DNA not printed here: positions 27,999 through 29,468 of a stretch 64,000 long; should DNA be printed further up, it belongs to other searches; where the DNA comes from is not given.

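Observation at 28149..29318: Amidohydrolase-fold protein missing the HxH metal motif at the head of the ispE-cmk-plsC-rpsA operon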

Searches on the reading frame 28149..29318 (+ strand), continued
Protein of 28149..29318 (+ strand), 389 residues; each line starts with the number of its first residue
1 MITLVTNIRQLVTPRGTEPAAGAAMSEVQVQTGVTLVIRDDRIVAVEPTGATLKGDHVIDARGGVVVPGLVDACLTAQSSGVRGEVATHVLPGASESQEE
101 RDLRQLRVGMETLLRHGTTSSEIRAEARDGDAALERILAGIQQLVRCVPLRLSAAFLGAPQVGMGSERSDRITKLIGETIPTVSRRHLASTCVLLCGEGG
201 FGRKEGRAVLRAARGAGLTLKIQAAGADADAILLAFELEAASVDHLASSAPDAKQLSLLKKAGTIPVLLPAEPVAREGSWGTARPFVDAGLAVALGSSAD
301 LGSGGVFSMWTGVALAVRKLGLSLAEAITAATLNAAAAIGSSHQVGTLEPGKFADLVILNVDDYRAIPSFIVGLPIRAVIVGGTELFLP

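Call 18: find_encoding_contigs(protein=P0051, flank=10000, max_places=1)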
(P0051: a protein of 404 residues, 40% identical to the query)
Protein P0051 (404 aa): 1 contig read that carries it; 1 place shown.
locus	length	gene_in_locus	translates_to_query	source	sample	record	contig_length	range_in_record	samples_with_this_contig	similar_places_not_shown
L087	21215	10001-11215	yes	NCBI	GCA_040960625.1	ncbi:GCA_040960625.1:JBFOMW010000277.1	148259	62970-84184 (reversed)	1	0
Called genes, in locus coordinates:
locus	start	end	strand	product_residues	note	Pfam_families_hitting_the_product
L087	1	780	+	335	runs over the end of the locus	PF02912:Phe_tRNA-synt_N, PF01409:tRNA-synt_2d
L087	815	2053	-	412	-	PF00109:ketoacyl-synt, PF02801:Ketoacyl-synt_C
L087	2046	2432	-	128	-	PF02823:ATP-synt_DE_N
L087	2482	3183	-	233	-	PF11967:RecO_N, PF02565:RecO_C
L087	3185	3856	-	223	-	PF01791:DeoC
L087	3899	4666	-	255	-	-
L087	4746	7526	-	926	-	PF00989:PAS, PF13426:PAS_9, PF08447:PAS_3, PF01590:GAF, PF13185:GAF_2, PF13492:GAF_3, PF01590:GAF, PF13185:GAF_2, +3 more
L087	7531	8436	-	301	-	PF00009:GTP_EFTU (faint), PF00350:Dynamin_N (weak), PF01926:MMR_HSR1, PF02421:FeoB_N, PF03193:RsgA_GTPase (faint), PF04548:AIG1, PF07650:KH_2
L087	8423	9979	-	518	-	PF00221:Lyase_aromatic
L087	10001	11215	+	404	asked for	PF07969:Amidohydro_3 (weak), PF01979:Amidohydro_1, PF07969:Amidohydro_3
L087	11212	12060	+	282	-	PF00288:GHMP_kinases_N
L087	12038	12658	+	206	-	PF02224:Cytidylate_kin, PF13189:Cytidylate_kin2, PF13238:AAA_18 (faint)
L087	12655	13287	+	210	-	PF01553:Acyltransferase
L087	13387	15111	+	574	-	PF17092:PCB_OB (faint), PF00575:S1, PF00575:S1, PF23459:S1_RRP5, PF00575:S1, PF23459:S1_RRP5, PF00575:S1, PF23459:S1_RRP5, +4 more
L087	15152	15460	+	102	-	PF00216:Bac_DNA_binding, PF18291:HU-HIG (weak)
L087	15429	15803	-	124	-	PF01648:ACPS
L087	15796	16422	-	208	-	PF00625:Guanylate_kin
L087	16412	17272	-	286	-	PF03755:YicC-like_N, PF08340:YicC-like_C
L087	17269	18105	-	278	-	PF01875:Memo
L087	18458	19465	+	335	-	PF00583:Acetyltransf_1 (weak), PF13508:Acetyltransf_7 (weak), PF00583:Acetyltransf_1, PF13673:Acetyltransf_10 (weak), PF13508:Acetyltransf_7 (weak)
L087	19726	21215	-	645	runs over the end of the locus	PF00211:Guanylate_cyc, PF13424:TPR_12 (faint), PF13432:TPR_16 (faint), PF21033:RMD1-3 (faint), PF00515:TPR_1 (faint), PF07719:TPR_2 (faint), PF13181:TPR_8 (faint), PF13414:TPR_11 (faint), +3 more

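Call 19: find_encoding_contigs(protein=P0081, flank=10000, max_places=1)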
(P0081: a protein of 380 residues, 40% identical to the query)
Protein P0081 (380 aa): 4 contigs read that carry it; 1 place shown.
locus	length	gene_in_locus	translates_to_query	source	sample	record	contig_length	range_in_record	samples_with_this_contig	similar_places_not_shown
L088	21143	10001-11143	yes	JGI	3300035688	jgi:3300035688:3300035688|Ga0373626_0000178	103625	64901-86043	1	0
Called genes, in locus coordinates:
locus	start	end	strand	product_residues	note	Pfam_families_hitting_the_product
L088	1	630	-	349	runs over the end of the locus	PF01321:Creatinase_N, PF00557:Peptidase_M24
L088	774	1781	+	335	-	PF02912:Phe_tRNA-synt_N, PF01409:tRNA-synt_2d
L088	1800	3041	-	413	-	PF00109:ketoacyl-synt, PF02801:Ketoacyl-synt_C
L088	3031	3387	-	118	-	PF02823:ATP-synt_DE_N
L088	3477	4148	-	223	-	PF01791:DeoC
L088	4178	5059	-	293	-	-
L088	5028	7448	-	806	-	PF00989:PAS (weak), PF13426:PAS_9, PF01590:GAF, PF13185:GAF_2, PF01590:GAF, PF13185:GAF_2, PF13492:GAF_3, PF00990:GGDEF, +2 more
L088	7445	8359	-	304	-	PF00009:GTP_EFTU (faint), PF00350:Dynamin_N (weak), PF01926:MMR_HSR1, PF02421:FeoB_N, PF03193:RsgA_GTPase (faint), PF04548:AIG1 (weak), PF07650:KH_2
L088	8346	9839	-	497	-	PF00221:Lyase_aromatic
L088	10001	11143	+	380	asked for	PF07969:Amidohydro_3 (weak), PF01979:Amidohydro_1, PF07969:Amidohydro_3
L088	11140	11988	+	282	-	PF00288:GHMP_kinases_N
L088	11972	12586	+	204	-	PF02224:Cytidylate_kin, PF13189:Cytidylate_kin2, PF13238:AAA_18 (weak)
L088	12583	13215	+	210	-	PF01553:Acyltransferase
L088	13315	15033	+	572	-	PF21710:Spt6_S1 (faint), PF00575:S1, PF13509:S1_2 (faint), PF24685:OB_RRP5_4th (faint), PF00575:S1, PF23459:S1_RRP5 (weak), PF00575:S1, PF23459:S1_RRP5 (weak)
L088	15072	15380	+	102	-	PF00216:Bac_DNA_binding, PF18291:HU-HIG (weak)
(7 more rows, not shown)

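Call 20: find_encoding_contigs(protein=P0062, flank=10000, max_places=1)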
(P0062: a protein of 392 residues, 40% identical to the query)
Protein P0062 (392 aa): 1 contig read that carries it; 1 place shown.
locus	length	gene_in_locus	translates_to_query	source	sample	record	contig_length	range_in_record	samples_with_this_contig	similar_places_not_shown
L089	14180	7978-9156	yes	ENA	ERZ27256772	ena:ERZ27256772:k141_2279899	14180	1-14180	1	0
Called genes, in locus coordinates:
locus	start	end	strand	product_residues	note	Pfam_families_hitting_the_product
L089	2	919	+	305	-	?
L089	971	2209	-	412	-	PF00109:ketoacyl-synt, PF02801:Ketoacyl-synt_C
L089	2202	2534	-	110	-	PF02823:ATP-synt_DE_N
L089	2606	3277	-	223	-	PF01791:DeoC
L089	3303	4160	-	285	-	-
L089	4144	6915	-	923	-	PF13426:PAS_9, PF01590:GAF, PF13185:GAF_2, PF13492:GAF_3, PF01590:GAF, PF13185:GAF_2, PF13492:GAF_3, PF00990:GGDEF, +2 more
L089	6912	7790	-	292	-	PF00350:Dynamin_N (weak), PF01926:MMR_HSR1, PF02421:FeoB_N (weak), PF03193:RsgA_GTPase (faint), PF04548:AIG1, PF00009:GTP_EFTU, PF07650:KH_2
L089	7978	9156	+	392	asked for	PF01979:Amidohydro_1, PF07969:Amidohydro_3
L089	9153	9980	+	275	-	PF00288:GHMP_kinases_N, PF08544:GHMP_kinases_C (faint)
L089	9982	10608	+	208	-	PF02224:Cytidylate_kin, PF13189:Cytidylate_kin2, PF13207:AAA_17 (faint), PF13238:AAA_18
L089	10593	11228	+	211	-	PF01553:Acyltransferase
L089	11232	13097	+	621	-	PF17092:PCB_OB (faint), PF21710:Spt6_S1 (faint), PF00575:S1, PF13509:S1_2 (faint), PF24685:OB_RRP5_4th (faint), PF00575:S1, PF23459:S1_RRP5 (weak), PF00575:S1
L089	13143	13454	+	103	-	PF00216:Bac_DNA_binding, PF18291:HU-HIG (weak)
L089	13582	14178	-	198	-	?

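Call 22: find_related_loci(query=window:28149-29315:+, collection=metagenome_contigs, flank=4000)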
Query window:28149-29315:+ (389 aa) in metagenome_contigs; peptide patterns used: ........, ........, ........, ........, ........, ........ (x = any residue, [..] = any of these).
284 stretches matched a pattern; 6 encode a relative of the query (tblastn E <= 1e-3); 6 distinct loci.
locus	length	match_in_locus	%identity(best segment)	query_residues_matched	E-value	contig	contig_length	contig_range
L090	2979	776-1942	96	1-389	0e+0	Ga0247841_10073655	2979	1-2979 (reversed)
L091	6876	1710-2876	95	1-389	0e+0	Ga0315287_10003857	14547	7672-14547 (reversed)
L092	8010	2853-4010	88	1-386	0e+0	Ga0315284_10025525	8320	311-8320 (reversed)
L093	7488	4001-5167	88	1-389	0e+0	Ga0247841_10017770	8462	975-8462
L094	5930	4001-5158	88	1-386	0e+0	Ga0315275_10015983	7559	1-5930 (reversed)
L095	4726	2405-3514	33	4-365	5e-37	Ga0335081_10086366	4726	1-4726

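Call 33: predict_structure(alignment_id=A2)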
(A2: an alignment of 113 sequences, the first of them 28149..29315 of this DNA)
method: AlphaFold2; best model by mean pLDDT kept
length: 389 residues; sequences in the alignment: 113
mean_pLDDT: 91.8   pTM: 0.92
mean pLDDT of the five models: 91.8, 91.6, 91.2, 91.1, 91.1
residues with pLDDT >= 90: 311; 70-90: 52; 50-70: 15; < 50: 11
segments of 3 or more residues with pLDDT < 50: 82-89, 91-93
pLDDT, mean of each block of 10 residues (from residue 1): 97 98 97 97 94 91 98 91 45 65 92 96 90 92 94 95 66 91 97 95 96 98 93 98 88 95 97 85 95 97 93 97 98 99 98 98 96 93 84
secondary structure, 60 per line:
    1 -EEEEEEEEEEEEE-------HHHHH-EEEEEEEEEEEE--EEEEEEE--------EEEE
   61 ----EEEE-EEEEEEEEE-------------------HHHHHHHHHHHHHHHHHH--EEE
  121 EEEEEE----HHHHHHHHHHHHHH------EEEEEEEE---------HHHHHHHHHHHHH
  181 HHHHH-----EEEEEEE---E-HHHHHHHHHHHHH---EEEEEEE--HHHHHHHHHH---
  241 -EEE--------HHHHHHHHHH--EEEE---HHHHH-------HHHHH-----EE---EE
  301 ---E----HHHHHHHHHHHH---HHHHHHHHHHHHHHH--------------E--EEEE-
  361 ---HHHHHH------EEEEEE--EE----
elements in order: E2-14 H22-26 E28-39 E42-48 E57-60 E65-68 E70-78 H98-115 E118-126 H131-144 E151-158 H168-185 E191-197 H203-215 E219-225 H228-237 E242-244 H253-262 E265-268 H272-276 H284-288 H309-320 H324-338 E356-359 H364-369 E376-381
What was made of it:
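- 28149..29318 (+): hutI-derived pseudoenzyme gene (389 aa): HutI fold with all four metal ligands substituted. AlphaFold2 pLDDT 91.8 (call 33).
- Fold: AlphaFold2 pLDDT 91.8 and pTM 0.92 (call 33). The predicted fold is fully intact (call 33). The structure model is confident (call 33).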

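Call 36: search_protein_families(library=ncbifam, proteins=[L087:8423-9979:-, P0051, P0081, P0038, P0062, P0040, P0031, P0011, P0037], max_evalue=1e-20)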
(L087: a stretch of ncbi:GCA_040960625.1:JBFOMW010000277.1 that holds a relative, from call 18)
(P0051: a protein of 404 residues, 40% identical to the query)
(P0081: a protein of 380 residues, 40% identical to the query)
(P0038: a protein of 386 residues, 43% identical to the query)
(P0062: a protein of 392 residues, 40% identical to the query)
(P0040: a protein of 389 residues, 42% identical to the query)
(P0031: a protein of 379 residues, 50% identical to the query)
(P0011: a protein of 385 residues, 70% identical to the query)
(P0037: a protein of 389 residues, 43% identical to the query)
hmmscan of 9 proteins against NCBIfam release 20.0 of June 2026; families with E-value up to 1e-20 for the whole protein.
L087:8423-9979:- (518 aa): 8 families
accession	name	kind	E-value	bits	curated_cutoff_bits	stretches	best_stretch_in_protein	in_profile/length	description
NF006871.0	PRK09367.1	subfamily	4.2e-189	629.4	524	1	21-514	2-498/505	histidine ammonia-lyase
TIGR01225.1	hutH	equivalog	1e-184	614.7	539.15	1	23-514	1-495/506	histidine ammonia-lyase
TIGR04475.1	Phe_D_beta_mut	equivalog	1.2e-123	413.5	800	1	27-508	7-509/510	phenylalanine aminomutase (D-beta-phenylalanine forming)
TIGR03832.1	Tyr_2_3_mutase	equivalog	1e-113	380.6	501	2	25-286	1-263/507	tyrosine 2,3-aminomutase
NF053541.1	FlxA_rubin_TAL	equivalog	1.4e-105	353.6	700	1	31-509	2-497/498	flexirubin biosynthesis tyrosine ammonia-lyase FlxA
TIGR01226.1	phe_am_lyase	equivalog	8.7e-84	282.1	519.15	1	21-473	31-506/680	phenylalanine ammonia-lyase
NF041222.1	BagA_FevW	exception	4.3e-81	273.1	1000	1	38-515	17-521/529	bagremycin/ferroverdin biosynthesis tyrosine ammonia-lyase BagA/FevW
TIGR04473.1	taxol_Phe_23mut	exception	4.3e-52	177.3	1250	1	67-472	74-501/687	phenylalanine aminomutase (L-beta-phenylalanine forming)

P0051 (404 aa): 1 family
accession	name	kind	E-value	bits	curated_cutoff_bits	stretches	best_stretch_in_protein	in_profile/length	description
TIGR01224.1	hutI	equivalog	1.6e-130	435.3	298.15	1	36-398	6-377/377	imidazolonepropionase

P0081 (380 aa): 2 families
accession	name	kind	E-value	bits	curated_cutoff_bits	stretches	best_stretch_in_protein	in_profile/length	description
TIGR01224.1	hutI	equivalog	1.2e-127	425.9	298.15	1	12-374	6-377/377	imidazolonepropionase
NF006056.0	PRK08204.1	subfamily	8.6e-21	74.2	391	0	8-111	23-120/449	hypothetical protein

P0038 (386 aa): 1 family
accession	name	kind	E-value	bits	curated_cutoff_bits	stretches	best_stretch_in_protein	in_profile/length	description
TIGR01224.1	hutI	equivalog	4.5e-63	213.3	298.15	1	106-382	99-377/377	imidazolonepropionase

P0062 (392 aa): 1 family
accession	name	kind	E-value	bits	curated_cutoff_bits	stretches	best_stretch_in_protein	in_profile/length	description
TIGR01224.1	hutI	equivalog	1.3e-59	202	298.15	1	115-386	102-375/377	imidazolonepropionase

P0040 (389 aa): 1 family
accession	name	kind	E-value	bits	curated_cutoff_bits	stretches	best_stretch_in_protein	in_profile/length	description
TIGR01224.1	hutI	equivalog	7.8e-75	252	298.15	1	100-385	90-377/377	imidazolonepropionase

P0031 (379 aa): 1 family
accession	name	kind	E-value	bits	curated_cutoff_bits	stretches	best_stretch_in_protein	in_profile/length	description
TIGR01224.1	hutI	equivalog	1.3e-54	185.5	298.15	1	97-374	96-376/377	imidazolonepropionase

P0011 (385 aa): 1 family
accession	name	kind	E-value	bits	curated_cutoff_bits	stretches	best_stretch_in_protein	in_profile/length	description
TIGR01224.1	hutI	equivalog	4.5e-46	157.4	298.15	1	80-379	76-375/377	imidazolonepropionase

P0037 (389 aa): 1 family
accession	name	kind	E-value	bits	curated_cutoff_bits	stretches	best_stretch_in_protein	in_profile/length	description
TIGR01224.1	hutI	equivalog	4.7e-49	167.2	298.15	1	97-385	87-377/377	imidazolonepropionase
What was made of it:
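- On Imidazolonepropionase (HutI, TIGR01224 equivalog): Same-locus active relatives score 435 and 426 (call 36).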

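Call 37: fold_search(model_id=the predicted structure, library=pdb)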
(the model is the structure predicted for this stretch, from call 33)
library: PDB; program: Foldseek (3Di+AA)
matches with E <= 10: 1752; with E <= 0.001: 377
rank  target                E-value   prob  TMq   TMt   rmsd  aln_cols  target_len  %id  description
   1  2bb0_A                1.6e-31  1.00  0.88  0.83   5.3       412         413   27  Structure of Imidazolonepropionase from Bacillus subtilis (released 2006-09-26)
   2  2g3f_A                4.0e-31  1.00  0.88  0.83   5.3       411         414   27  Crystal Structure of imidazolonepropionase complexed with imidazole-4-acetic acid sodium salt, a substrate homologue (released 2006-09-26)
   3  2gok_A                4.5e-27  1.00  0.83  0.80   5.2       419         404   23  Crystal structure of the imidazolonepropionase from Agrobacterium tumefaciens at 1.87 A resolution (released 2006-04-25)
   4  2q09                  1.5e-26  1.00  0.82  0.80   5.3       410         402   22  Crystal structure of Imidazolonepropionase from environmental sample with bound inhibitor 3-(2,5-Dioxo-imidazolidin-4-yl (released 2007-06-05)
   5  2oof                  3.0e-26  1.00  0.81  0.79   5.3       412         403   22  The crystal structure of 4-imidazolone-5-propanoate amidohydrolase from environmental sample (released 2007-02-20)
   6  2i9u_A                1.7e-19  1.00  0.66  0.62   7.3       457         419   16  Crystal Structure of Guanine Deaminase from C. acetobutylicum with bound guanine in the active site (released 2006-09-19)
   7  9kov_B                2.2e-19  1.00  0.68  0.70   5.7       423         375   19  Crystal structure of an amidohydrolase mutant from Thermonema (released 2025-11-26)
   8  4v1x_E                2.4e-19  1.00  0.72  0.61   7.1       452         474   17  The structure of the hexameric atrazine chlorohydrolase, AtzA (released 2015-03-11)
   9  9kov_D                2.4e-19  1.00  0.68  0.70   5.8       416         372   20  Crystal structure of an amidohydrolase mutant from Thermonema (released 2025-11-26)
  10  5hme_B                2.5e-19  1.00  0.72  0.63   7.3       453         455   17  Crystal structure of Triazine Hydrolase variant (P214T/Y215H) (released 2016-11-02)
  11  9kov_C                2.5e-19  1.00  0.67  0.69   5.9       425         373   20  Crystal structure of an amidohydrolase mutant from Thermonema (released 2025-11-26)
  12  9kov_A                2.7e-19  1.00  0.67  0.67   6.6       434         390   20  Crystal structure of an amidohydrolase mutant from Thermonema (released 2025-11-26)
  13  4v1x_B                4.8e-19  1.00  0.71  0.60   7.3       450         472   18  The structure of the hexameric atrazine chlorohydrolase, AtzA (released 2015-03-11)
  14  2qs8_A                8.3e-19  1.00  0.69  0.66   6.6       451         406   17  Crystal structure of a Xaa-Pro dipeptidase with bound methionine in the active site (released 2007-08-21)
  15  5hmd_A                9.9e-19  1.00  0.73  0.63   7.0       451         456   18  Crystal structure of triazine hydrolase variant (Y215H/E241Q) (released 2016-11-02)
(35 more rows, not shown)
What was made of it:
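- On Amidohydrolase superfamily (Pfam PF01979 / PF07969): The top 50 Foldseek hits are HutI and other amidohydrolase-fold proteins (calls 33, 37).
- The best Foldseek hit is HutI 2bb0 with TM-score 0.88 (call 37).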

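Call 40: find_encoding_contigs(protein=P0037, flank=6000, max_places=1)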
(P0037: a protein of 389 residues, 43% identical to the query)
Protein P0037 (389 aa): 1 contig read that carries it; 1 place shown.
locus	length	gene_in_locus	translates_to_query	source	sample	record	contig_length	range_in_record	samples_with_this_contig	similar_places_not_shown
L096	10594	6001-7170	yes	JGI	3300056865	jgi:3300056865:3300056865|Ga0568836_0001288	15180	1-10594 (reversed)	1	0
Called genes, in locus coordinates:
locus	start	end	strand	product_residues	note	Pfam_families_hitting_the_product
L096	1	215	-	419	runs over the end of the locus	PF00109:ketoacyl-synt, PF02801:Ketoacyl-synt_C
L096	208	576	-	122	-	PF02823:ATP-synt_DE_N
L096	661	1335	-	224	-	PF01791:DeoC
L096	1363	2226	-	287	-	-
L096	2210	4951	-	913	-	PF00989:PAS (weak), PF13426:PAS_9, PF01590:GAF, PF13185:GAF_2, PF13185:GAF_2, PF01590:GAF, PF13492:GAF_3, PF00990:GGDEF, +2 more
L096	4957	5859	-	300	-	PF03193:RsgA_GTPase (faint), PF00350:Dynamin_N (faint), PF01926:MMR_HSR1, PF02421:FeoB_N (weak), PF04548:AIG1, PF00009:GTP_EFTU, PF07650:KH_2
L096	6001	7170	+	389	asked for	PF07969:Amidohydro_3, PF01979:Amidohydro_1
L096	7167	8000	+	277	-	PF00288:GHMP_kinases_N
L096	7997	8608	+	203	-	PF02224:Cytidylate_kin, PF13189:Cytidylate_kin2, PF13238:AAA_18 (weak)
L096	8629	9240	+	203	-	PF01553:Acyltransferase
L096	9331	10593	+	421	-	?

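Call 41: find_encoding_contigs(protein=P0089, flank=8000, max_places=1)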
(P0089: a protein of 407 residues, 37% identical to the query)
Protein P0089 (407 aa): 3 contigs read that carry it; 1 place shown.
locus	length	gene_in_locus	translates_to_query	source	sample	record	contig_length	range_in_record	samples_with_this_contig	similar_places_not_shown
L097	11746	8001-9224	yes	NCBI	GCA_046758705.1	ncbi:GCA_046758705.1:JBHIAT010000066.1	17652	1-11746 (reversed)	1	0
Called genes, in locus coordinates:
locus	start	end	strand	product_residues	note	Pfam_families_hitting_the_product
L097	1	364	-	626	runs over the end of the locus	PF01966:HD, PF13487:HD_5, PF01590:GAF, PF00990:GGDEF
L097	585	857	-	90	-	-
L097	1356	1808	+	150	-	PF01636:APH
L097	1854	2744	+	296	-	PF13420:Acetyltransf_4 (faint), PF00583:Acetyltransf_1, PF13302:Acetyltransf_3 (weak), PF13673:Acetyltransf_10 (weak), PF13508:Acetyltransf_7, PF08445:FR47 (weak)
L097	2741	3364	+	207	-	PF01209:Ubie_methyltran, PF13489:Methyltransf_23, PF13847:Methyltransf_31, PF08241:Methyltransf_11, PF08242:Methyltransf_12, PF13649:Methyltransf_25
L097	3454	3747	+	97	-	PF08734:GYD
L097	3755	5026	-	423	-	PF00291:PALP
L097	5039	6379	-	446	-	PF01979:Amidohydro_1, PF07969:Amidohydro_3 (faint)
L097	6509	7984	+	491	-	PF00221:Lyase_aromatic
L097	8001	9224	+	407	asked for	PF07969:Amidohydro_3 (weak), PF01979:Amidohydro_1, PF07969:Amidohydro_3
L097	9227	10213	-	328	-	PF00491:Arginase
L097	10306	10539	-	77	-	-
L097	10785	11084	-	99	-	-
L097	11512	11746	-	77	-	?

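Call 56: search_protein_representatives(alignment_id=A3)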
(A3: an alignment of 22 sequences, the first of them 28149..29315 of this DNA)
Query: 22 sequences, 379 profile positions. Proteins with E-value up to 0.001 (for the whole library): 22048; up to 1e-10: 3433; up to 1e-30: 671. The best 150 are listed.
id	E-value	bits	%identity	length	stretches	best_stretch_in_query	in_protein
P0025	5.5e-164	562.2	-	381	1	1-378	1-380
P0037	4.4e-150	516.5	-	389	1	1-377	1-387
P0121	2.8e-121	421.6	-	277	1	103-377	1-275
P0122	5.8e-113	394.3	-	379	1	1-376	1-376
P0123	4.4e-107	374.9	-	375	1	2-377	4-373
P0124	6.6e-101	354.6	-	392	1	1-376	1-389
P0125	4.1e-96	338.8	-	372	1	1-376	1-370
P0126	8.7e-96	337.7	-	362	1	25-377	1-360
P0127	1.2e-93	330.8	-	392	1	1-375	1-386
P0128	7.8e-93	328.0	-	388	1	1-376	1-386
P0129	7.2e-92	324.8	-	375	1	1-378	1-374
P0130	7.4e-90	318.2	-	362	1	28-377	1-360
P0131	4.6e-89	315.6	-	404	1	1-377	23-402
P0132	1.1e-86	307.8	-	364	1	1-376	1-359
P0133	9.3e-81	288.3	-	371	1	1-376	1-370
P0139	1.7e-62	228.2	-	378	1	1-377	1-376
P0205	1.3e-49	185.7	-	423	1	3-376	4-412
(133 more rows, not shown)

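Call 59: find_encoding_contigs(protein=P0139, flank=8000, max_places=1)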
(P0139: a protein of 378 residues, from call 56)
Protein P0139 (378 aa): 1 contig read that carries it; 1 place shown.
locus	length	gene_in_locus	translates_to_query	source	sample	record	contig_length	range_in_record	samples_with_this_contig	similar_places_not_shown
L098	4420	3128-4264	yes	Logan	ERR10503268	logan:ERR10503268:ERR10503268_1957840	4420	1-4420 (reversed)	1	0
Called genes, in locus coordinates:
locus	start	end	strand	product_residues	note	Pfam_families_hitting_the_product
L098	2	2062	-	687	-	?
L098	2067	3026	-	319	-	PF03193:RsgA_GTPase (faint), PF00009:GTP_EFTU, PF01926:MMR_HSR1, PF02421:FeoB_N, PF04548:AIG1 (weak), PF00350:Dynamin_N (faint), PF07650:KH_2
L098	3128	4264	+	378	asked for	PF01979:Amidohydro_1, PF07969:Amidohydro_3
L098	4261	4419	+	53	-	?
